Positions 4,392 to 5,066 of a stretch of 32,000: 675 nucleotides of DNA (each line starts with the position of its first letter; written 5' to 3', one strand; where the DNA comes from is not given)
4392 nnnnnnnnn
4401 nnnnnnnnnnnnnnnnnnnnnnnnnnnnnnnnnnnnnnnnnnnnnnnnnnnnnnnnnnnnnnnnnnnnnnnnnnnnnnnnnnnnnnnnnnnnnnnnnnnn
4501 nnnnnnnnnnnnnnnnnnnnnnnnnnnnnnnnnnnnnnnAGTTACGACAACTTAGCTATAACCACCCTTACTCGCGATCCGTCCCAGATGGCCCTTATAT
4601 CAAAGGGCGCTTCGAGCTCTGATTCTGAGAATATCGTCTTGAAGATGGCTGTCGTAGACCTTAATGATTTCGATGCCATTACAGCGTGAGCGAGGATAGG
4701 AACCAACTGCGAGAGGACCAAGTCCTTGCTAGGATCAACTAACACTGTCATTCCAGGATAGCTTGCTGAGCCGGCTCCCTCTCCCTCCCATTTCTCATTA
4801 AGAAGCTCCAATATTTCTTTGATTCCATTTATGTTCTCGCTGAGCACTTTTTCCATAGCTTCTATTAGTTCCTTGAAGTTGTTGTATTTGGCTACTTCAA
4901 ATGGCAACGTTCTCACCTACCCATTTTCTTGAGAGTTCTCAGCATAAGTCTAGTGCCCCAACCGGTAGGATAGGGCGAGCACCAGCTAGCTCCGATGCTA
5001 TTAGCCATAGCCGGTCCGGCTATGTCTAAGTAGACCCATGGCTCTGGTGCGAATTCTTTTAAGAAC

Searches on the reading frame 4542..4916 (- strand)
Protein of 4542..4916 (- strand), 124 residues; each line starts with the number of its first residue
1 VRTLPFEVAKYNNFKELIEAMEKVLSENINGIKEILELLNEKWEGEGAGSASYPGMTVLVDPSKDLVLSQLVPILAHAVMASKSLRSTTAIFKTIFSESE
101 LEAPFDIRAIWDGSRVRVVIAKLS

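Call 3: search_protein_families(library=pfam, proteins=[window:4542-4916:-], max_evalue=1)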
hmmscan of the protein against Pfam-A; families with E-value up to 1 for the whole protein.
window:4542-4916:- (124 aa): 0 families

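Call 4: search_protein_families(library=ncbifam, proteins=[window:4542-4916:-], max_evalue=1)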
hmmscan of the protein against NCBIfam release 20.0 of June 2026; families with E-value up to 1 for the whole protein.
window:4542-4916:- (124 aa): 0 families

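Call 98: search_solved_structures(query=A8, max_evalue=5)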
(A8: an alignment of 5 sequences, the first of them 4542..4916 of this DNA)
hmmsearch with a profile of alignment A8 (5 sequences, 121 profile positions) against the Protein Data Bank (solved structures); distinct sequences matched with E-value up to 5: 12.
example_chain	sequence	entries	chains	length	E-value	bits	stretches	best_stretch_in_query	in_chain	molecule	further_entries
4i1q_A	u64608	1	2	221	0.11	15.6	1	7-84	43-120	Bridging integrator 2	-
8tul_A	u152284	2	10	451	0.14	15.3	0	53-92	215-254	Magnesium transporter MRS2 homolog, mitochondrial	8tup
8ip3_A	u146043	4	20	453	0.14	15.3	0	53-92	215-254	Magnesium transporter MRS2 homolog, mitochondrial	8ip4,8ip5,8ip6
4avm_A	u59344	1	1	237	0.22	14.7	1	7-84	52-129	BRIDGING INTEGRATOR 2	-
5eoa_A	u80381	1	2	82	0.46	13.6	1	12-48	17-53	Optineurin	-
5eof_A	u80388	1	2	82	0.61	13.2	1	12-48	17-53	Optineurin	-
2x4k_A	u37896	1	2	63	0.65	13.2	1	8-49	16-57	4-OXALOCROTONATE TAUTOMERASE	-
3pdk_A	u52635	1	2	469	0.76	12.9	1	7-58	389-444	Phosphoglucosamine mutase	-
8ts1_A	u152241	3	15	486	1.1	12.4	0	53-92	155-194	Magnesium transporter MRS2 homolog, mitochondrial, Soluble cytochrome b562 fusion protein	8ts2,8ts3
3fx7_A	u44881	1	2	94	3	11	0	9-40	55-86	Putative uncharacterized protein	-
2gts_A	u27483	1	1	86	3.2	10.9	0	9-39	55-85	hypothetical protein HP0062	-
1p68_A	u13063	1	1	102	4.4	10.5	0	9-34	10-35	De novo designed protein S-824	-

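Call 99: search_protein_families(library=padloc, proteins=[window:4542-4916:-], max_evalue=0.1)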
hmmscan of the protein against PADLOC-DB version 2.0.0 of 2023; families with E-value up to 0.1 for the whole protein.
window:4542-4916:- (124 aa): 0 families
